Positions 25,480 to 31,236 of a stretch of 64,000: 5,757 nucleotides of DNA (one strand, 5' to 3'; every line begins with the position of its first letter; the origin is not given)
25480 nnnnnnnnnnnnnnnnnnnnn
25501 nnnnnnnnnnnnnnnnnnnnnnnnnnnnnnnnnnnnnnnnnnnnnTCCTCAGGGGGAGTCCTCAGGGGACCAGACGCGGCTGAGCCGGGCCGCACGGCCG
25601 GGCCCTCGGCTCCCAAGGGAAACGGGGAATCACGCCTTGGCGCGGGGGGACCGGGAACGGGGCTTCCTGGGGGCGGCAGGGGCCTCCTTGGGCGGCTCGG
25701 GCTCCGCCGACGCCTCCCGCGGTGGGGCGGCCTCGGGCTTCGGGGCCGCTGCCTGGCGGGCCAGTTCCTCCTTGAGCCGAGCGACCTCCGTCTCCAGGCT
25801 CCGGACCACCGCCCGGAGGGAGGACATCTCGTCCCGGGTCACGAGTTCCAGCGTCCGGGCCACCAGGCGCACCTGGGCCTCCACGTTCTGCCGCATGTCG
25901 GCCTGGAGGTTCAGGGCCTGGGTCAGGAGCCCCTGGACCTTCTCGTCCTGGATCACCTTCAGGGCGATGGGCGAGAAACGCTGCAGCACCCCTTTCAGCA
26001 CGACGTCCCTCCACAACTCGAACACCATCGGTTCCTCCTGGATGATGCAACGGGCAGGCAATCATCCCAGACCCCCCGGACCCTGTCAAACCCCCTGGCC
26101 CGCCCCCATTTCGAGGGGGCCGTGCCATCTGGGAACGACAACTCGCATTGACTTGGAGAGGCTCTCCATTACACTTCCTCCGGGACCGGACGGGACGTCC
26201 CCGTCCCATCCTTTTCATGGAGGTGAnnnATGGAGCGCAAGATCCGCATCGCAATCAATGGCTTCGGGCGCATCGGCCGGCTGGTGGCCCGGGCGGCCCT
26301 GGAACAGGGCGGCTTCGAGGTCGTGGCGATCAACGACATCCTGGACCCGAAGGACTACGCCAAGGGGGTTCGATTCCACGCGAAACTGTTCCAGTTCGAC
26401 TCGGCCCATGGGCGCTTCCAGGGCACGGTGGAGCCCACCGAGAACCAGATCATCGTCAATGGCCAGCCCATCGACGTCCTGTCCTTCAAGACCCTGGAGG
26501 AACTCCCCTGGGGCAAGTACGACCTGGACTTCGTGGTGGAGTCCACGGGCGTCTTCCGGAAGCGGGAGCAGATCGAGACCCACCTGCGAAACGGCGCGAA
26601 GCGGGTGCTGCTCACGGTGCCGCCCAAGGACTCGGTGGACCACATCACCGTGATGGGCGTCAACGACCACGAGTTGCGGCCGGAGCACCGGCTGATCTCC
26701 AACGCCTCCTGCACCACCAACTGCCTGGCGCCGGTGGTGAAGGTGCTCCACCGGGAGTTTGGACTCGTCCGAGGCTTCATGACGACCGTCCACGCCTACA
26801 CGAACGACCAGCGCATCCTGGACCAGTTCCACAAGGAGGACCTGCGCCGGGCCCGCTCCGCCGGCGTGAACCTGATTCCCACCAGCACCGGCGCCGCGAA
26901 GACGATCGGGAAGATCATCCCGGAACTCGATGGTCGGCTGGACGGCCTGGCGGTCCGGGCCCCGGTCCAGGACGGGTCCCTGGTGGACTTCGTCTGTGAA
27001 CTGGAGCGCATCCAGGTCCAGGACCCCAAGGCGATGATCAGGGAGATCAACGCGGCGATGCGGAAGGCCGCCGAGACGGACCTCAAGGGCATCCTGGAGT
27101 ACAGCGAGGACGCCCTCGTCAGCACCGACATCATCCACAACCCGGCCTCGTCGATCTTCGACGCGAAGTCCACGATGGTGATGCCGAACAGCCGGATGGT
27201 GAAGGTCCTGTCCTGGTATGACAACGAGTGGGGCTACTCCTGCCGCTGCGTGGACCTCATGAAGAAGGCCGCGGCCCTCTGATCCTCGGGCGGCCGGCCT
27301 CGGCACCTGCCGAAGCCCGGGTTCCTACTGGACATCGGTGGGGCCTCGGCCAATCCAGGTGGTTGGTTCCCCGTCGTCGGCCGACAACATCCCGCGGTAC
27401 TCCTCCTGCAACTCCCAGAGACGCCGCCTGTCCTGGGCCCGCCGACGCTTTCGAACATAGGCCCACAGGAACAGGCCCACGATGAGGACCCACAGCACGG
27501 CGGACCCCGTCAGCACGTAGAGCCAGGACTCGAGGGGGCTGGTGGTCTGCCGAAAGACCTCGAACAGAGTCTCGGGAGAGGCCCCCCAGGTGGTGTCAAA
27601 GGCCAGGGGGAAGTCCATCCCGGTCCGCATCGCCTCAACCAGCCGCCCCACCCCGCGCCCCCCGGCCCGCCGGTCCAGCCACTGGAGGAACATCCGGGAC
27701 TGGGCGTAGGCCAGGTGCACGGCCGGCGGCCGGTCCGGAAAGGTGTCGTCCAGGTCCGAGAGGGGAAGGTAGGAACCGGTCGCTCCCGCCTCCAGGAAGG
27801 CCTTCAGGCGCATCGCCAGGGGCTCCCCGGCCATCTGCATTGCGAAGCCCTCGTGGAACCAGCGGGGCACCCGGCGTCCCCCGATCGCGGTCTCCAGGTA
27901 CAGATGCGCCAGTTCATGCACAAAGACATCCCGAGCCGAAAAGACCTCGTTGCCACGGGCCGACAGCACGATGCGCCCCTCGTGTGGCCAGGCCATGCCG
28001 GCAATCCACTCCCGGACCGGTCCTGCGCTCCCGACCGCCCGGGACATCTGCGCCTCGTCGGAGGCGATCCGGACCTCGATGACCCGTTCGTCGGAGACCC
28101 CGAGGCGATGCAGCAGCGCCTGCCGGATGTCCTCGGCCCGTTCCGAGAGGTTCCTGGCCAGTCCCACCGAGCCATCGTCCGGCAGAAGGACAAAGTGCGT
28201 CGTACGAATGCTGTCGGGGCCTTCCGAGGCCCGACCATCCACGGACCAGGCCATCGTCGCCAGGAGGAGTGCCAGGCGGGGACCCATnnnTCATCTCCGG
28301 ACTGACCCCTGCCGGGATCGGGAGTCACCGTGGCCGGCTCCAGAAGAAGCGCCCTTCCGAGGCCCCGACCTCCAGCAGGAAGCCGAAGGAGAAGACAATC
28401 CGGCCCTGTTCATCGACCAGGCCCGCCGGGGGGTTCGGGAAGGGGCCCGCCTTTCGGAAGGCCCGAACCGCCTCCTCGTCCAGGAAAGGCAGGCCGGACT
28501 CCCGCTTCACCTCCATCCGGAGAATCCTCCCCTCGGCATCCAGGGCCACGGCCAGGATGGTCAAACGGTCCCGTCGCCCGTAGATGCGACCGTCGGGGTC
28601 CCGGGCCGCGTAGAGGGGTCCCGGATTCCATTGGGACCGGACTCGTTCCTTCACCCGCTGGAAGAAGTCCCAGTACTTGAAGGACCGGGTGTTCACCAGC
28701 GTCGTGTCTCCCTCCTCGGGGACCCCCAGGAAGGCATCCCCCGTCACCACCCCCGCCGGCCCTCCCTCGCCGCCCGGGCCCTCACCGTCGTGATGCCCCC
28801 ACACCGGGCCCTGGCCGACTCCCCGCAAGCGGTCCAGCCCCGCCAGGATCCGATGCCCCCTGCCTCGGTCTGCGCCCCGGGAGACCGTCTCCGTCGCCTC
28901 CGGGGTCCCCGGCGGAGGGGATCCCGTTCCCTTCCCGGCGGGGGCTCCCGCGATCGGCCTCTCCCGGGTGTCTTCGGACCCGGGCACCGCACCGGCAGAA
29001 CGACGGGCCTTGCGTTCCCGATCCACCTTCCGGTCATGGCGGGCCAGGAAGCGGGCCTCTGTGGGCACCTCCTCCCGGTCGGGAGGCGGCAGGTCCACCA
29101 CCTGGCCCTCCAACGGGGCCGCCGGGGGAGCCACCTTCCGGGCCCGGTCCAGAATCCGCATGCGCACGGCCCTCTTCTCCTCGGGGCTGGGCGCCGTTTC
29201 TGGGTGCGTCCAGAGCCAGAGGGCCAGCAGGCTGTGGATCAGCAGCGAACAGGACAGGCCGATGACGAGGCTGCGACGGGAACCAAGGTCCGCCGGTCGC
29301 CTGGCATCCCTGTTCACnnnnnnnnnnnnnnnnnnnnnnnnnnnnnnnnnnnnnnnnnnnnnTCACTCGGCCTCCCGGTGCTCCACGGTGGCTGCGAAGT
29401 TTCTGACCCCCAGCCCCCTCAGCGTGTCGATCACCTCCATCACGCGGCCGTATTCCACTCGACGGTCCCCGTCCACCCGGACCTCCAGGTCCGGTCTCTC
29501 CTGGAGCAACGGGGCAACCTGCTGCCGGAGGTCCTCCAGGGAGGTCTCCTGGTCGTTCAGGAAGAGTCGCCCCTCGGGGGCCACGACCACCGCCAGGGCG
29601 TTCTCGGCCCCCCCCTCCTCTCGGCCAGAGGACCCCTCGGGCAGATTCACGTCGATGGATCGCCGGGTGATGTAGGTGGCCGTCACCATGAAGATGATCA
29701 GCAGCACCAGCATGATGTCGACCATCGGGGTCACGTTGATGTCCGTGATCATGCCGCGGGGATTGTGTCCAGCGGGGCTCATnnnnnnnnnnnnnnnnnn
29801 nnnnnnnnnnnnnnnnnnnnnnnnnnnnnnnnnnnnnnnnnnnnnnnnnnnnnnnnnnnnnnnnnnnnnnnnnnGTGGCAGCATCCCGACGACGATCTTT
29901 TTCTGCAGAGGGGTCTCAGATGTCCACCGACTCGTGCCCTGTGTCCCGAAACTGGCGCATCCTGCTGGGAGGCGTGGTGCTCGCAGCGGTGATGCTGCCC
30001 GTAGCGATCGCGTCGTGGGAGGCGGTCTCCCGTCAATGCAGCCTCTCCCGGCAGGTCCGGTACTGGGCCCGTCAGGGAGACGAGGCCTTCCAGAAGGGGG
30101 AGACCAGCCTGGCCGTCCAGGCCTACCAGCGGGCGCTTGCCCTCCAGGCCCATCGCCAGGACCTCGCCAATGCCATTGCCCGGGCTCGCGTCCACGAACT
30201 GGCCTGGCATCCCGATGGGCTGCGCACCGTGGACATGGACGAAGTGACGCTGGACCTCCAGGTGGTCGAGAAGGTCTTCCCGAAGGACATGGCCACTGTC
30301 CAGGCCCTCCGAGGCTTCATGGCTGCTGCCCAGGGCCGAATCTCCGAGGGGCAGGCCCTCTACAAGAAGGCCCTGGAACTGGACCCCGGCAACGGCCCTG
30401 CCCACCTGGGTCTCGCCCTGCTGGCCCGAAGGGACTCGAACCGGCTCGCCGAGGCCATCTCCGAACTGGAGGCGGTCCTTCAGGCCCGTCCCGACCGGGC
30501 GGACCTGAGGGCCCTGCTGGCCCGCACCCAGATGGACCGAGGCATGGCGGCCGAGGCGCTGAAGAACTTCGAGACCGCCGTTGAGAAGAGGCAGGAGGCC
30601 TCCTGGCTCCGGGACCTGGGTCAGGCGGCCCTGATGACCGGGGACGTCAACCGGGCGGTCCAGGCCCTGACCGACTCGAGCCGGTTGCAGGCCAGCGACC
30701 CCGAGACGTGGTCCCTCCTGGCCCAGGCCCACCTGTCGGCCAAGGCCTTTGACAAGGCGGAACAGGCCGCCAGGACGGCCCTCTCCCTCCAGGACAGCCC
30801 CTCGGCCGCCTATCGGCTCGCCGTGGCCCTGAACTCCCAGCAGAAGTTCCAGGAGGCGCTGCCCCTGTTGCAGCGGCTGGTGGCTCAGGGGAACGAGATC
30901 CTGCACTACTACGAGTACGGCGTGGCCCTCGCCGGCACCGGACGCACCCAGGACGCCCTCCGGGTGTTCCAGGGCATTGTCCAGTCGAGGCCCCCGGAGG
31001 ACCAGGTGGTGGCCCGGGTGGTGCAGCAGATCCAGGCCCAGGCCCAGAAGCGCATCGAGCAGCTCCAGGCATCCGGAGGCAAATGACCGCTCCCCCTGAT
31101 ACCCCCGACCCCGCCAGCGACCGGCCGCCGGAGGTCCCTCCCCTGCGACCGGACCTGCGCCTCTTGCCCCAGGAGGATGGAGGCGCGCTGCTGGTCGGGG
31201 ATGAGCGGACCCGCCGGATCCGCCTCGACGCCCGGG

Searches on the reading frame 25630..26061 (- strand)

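Call 61: search_protein_families(library=pfam, proteins=[window:25630-26061:-], max_evalue=0.0001)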
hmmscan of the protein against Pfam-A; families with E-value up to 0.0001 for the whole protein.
window:25630-26061:- (143 aa): 1 family
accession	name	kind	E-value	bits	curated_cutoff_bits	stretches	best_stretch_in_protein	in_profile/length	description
PF04380.18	BMFP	-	1.7e-05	25.6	37.2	1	40-102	12-74/77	Membrane fusogenic activity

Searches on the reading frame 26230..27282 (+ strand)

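Call 61: search_protein_families(library=pfam, proteins=[window:26230-27282:+], max_evalue=0.0001)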
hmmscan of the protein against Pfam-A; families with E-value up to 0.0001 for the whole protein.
window:26230-27282:+ (350 aa): 2 families
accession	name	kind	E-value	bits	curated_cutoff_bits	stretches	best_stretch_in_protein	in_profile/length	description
PF02800.25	Gp_dh_C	-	1.5e-59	200.6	24.4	1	166-330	1-158/158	Glyceraldehyde 3-phosphate dehydrogenase, C-terminal domain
PF00044.30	Gp_dh_N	-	5.7e-34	116.9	31.7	1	5-111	1-100/101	Glyceraldehyde 3-phosphate dehydrogenase, NAD binding domain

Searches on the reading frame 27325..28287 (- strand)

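Call 61: search_protein_families(library=pfam, proteins=[window:27325-28287:-], max_evalue=0.0001)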
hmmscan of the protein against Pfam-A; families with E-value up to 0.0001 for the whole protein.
window:27325-28287:- (320 aa): 1 family
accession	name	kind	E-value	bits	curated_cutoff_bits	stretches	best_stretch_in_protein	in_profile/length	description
PF13485.12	Peptidase_MA_2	-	2e-14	54.3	32.4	1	61-243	12-193/201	Peptidase MA superfamily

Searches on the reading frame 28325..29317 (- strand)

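Call 61: search_protein_families(library=pfam, proteins=[window:28325-29317:-], max_evalue=0.0001)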
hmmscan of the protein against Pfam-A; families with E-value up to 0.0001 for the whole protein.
window:28325-29317:- (330 aa): 2 families
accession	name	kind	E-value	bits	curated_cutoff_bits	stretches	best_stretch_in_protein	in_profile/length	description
PF13103.11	TonB_2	-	2.2e-07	31.3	22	1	217-310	3-84/85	TonB C terminal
PF03544.19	TonB_C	-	6.8e-05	23.7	24.6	0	254-305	19-71/79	Gram-negative bacterial TonB protein C-terminal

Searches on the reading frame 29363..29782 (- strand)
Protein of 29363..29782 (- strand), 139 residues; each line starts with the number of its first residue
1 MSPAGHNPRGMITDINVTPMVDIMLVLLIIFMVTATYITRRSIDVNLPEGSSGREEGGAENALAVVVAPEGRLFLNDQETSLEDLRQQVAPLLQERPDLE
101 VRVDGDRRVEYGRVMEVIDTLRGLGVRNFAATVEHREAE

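Call 61: search_protein_families(library=pfam, proteins=[window:29363-29782:-], max_evalue=0.0001)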
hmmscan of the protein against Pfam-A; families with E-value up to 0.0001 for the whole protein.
window:29363-29782:- (139 aa): 1 family
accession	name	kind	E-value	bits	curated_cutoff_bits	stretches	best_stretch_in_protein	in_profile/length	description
PF02472.21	ExbD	-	2.5e-30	105.6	25.4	1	12-134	5-126/128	Biopolymer transport protein ExbD/TolR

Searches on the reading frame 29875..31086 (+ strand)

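Call 61: search_protein_families(library=pfam, proteins=[window:29875-31086:+], max_evalue=0.0001)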
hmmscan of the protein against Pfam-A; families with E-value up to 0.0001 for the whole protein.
window:29875-31086:+ (403 aa): 16 families
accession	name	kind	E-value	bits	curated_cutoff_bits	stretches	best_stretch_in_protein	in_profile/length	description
PF07719.23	TPR_2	-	1.5e-22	78.2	27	0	143-173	4-34/34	Tetratricopeptide repeat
PF14559.12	TPR_19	-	3.8e-21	75.6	25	2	187-241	3-57/68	Tetratricopeptide repeat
PF13432.12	TPR_16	-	3.7e-20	72.5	32.7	1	215-266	3-55/65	Tetratricopeptide repeat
PF00515.34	TPR_1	-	1.9e-18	65.9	27.8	0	62-91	2-31/34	Tetratricopeptide repeat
PF13428.12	TPR_14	-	1.9e-15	56.3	23.5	0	144-182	5-43/44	Tetratricopeptide repeat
PF13181.12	TPR_8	-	1e-14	53.8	25.7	0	62-92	2-32/34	Tetratricopeptide repeat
PF23914.1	TPR_CcmH_CycH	-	2.1e-13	50.9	42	2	147-236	57-148/158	Cytochrome c-type biogenesis protein H TPR domain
PF13414.12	TPR_11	-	4.1e-12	46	26.8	0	68-91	1-24/42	TPR repeat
PF13424.12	TPR_12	-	1.1e-10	41.9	30.1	0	310-363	4-66/77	Tetratricopeptide repeat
PF13431.12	TPR_17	-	2.1e-08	34.2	24.4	0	162-194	1-32/34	Tetratricopeptide repeat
PF12895.13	ANAPC3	-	7.3e-08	33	27.2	0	225-299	5-79/82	Anaphase-promoting complex, cyclosome, subunit 3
PF20308.4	TPR-S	-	6.3e-07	30.4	27.6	0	226-286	3-61/102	Tetratricopeptide Repeats-Sensor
PF24575.1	TPR_Slam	-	5.7e-06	27.1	35.2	0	120-185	27-92/104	Surface lipoprotein assembly modifier, N-terminal TPR repeats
PF13371.12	TPR_9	-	1.2e-05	25.7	35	0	321-386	7-72/73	Tetratricopeptide repeat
PF13174.12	TPR_6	-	3.1e-05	24.8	26.3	0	311-337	2-28/33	Tetratricopeptide repeat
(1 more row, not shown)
